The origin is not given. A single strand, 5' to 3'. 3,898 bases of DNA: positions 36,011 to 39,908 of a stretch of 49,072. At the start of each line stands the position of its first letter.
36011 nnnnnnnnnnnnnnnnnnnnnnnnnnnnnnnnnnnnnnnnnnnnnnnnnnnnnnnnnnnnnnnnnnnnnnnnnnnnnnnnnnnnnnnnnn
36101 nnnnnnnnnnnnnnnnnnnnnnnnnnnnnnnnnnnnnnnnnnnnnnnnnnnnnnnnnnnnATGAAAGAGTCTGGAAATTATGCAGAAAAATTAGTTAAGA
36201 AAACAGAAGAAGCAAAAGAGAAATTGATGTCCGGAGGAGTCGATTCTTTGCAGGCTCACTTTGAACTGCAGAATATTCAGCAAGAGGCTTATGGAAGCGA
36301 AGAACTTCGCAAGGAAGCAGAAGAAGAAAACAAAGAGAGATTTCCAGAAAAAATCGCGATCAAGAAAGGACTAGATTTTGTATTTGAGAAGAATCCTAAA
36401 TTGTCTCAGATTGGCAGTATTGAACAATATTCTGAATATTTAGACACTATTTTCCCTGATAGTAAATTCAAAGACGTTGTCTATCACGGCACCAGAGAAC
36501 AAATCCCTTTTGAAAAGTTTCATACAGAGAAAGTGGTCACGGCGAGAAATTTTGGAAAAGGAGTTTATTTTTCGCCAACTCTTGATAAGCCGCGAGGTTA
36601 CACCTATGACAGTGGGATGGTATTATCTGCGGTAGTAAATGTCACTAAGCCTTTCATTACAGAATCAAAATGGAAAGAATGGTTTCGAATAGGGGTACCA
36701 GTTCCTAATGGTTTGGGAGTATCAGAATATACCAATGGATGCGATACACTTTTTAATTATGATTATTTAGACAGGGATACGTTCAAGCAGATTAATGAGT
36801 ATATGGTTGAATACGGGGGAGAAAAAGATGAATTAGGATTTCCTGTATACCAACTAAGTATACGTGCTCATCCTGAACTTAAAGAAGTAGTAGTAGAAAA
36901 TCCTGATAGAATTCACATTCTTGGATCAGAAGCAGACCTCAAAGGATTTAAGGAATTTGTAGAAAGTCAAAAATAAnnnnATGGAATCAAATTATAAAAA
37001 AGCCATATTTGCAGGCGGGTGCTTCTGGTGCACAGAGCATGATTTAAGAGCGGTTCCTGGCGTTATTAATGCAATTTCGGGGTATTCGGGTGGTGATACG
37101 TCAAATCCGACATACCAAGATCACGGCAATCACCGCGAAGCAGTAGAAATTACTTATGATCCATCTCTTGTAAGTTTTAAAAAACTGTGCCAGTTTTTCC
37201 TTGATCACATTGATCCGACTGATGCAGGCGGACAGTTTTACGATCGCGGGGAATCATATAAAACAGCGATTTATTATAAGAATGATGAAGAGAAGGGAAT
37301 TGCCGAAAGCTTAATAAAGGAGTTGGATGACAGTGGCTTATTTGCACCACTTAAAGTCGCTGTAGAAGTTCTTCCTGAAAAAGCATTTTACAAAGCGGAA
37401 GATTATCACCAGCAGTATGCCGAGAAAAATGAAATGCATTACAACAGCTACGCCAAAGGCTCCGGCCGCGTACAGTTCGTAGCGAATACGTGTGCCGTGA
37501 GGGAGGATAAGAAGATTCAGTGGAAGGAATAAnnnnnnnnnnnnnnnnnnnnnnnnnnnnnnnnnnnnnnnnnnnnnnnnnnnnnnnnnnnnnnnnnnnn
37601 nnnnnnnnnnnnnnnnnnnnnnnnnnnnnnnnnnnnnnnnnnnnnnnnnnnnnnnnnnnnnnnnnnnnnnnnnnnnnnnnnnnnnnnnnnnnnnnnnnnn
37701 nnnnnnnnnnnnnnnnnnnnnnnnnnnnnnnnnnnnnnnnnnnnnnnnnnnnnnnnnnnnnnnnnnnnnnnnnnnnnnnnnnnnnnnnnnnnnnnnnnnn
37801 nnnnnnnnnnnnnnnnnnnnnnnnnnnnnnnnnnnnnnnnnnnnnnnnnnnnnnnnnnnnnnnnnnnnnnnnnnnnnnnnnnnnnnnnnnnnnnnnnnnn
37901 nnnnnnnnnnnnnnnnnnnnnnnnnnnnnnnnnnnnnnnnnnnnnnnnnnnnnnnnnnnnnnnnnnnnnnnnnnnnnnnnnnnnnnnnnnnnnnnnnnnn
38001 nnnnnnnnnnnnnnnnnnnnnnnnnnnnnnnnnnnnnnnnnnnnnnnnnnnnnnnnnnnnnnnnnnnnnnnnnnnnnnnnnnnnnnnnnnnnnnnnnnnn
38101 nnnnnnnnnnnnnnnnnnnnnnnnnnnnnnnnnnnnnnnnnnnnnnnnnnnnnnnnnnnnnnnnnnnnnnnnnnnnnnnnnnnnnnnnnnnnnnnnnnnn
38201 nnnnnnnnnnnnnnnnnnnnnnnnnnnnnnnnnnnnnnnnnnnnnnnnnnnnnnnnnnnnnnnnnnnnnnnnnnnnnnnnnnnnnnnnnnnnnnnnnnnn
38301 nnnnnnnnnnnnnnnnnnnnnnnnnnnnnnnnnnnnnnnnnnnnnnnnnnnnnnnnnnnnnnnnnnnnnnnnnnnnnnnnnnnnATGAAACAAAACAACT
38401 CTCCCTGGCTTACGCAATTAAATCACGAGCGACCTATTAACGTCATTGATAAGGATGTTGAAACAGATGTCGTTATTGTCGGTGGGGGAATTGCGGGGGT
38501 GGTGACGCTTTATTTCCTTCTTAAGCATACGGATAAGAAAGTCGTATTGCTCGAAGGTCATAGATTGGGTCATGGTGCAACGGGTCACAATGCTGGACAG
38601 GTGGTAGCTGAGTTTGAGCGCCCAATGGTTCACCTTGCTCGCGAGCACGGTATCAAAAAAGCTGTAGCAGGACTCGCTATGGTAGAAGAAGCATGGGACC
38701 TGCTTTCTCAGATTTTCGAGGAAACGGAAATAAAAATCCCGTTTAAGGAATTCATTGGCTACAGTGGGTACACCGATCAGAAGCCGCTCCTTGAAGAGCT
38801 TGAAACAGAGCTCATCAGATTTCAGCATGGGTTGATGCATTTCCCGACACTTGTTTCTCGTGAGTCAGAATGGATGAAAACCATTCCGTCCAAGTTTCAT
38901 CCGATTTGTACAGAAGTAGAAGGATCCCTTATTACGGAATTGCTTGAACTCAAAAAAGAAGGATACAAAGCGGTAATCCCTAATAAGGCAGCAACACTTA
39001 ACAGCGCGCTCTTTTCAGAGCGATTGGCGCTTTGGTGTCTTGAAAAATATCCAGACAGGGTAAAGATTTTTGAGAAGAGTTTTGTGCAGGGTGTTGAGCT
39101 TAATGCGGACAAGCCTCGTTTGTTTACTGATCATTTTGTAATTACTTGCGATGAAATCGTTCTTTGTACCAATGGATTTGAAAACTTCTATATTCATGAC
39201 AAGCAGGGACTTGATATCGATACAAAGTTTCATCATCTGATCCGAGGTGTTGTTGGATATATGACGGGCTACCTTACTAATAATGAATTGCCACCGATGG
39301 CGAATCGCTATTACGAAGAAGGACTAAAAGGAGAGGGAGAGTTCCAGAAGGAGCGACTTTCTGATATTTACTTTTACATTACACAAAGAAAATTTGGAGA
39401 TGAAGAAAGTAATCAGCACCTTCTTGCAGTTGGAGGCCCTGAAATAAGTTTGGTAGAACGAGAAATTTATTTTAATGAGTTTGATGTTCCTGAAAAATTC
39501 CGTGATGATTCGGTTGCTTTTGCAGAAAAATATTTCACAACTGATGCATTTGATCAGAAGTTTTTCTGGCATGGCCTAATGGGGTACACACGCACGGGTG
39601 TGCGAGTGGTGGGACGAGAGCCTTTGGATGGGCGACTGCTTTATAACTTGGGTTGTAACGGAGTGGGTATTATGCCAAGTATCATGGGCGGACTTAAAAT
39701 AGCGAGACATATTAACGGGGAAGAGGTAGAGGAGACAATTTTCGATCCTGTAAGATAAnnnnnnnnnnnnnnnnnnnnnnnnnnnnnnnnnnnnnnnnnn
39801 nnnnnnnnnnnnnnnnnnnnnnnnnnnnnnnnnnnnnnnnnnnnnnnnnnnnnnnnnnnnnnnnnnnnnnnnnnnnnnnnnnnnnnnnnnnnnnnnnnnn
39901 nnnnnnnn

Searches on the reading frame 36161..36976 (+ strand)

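Call 76: search_protein_families(library=pfam, proteins=[window:36161-36976:+], max_evalue=0.00001)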
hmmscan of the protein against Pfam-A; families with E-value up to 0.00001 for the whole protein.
window:36161-36976:+ (271 aa): 1 family
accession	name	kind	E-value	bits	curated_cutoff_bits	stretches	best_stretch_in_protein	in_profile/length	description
PF18760.7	ART-PolyVal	-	5.9e-08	34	31.2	1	106-218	8-99/140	ADP-Ribosyltransferase in polyvalent proteins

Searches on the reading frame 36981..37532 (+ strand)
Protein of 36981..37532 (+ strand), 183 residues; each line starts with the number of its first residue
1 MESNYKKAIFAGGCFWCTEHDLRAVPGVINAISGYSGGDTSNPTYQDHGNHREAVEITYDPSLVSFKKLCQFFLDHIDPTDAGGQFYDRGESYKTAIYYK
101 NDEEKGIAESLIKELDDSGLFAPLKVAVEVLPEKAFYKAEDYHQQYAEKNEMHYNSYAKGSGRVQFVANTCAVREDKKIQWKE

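Call 76: search_protein_families(library=pfam, proteins=[window:36981-37532:+], max_evalue=0.00001)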
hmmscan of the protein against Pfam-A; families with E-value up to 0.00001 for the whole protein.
window:36981-37532:+ (183 aa): 1 family
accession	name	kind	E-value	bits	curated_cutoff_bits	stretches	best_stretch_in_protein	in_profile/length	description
PF01625.27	PMSR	-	3.3e-52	177.2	23.7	1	7-155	1-152/153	Peptide methionine sulfoxide reductase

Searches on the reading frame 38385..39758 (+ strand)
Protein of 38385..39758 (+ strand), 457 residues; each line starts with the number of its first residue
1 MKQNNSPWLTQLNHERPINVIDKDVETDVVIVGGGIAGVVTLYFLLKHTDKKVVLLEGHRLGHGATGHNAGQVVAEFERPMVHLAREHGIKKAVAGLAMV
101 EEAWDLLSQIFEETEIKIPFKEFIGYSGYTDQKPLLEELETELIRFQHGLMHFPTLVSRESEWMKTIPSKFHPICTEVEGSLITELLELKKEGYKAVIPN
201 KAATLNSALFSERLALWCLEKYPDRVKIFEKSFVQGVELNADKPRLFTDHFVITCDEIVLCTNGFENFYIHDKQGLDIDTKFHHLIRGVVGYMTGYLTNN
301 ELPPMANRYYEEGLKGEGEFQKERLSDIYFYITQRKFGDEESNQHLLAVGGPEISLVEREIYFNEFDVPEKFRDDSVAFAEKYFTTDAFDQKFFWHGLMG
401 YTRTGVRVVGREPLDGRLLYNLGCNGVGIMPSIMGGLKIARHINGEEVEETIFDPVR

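Call 76: search_protein_families(library=pfam, proteins=[window:38385-39758:+], max_evalue=0.00001)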
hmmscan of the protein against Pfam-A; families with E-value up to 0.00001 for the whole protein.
window:38385-39758:+ (457 aa): 1 family
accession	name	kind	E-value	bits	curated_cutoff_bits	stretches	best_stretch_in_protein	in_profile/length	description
PF01266.30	DAO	-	1.7e-27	97.4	27.9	1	28-440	1-351/353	FAD dependent oxidoreductase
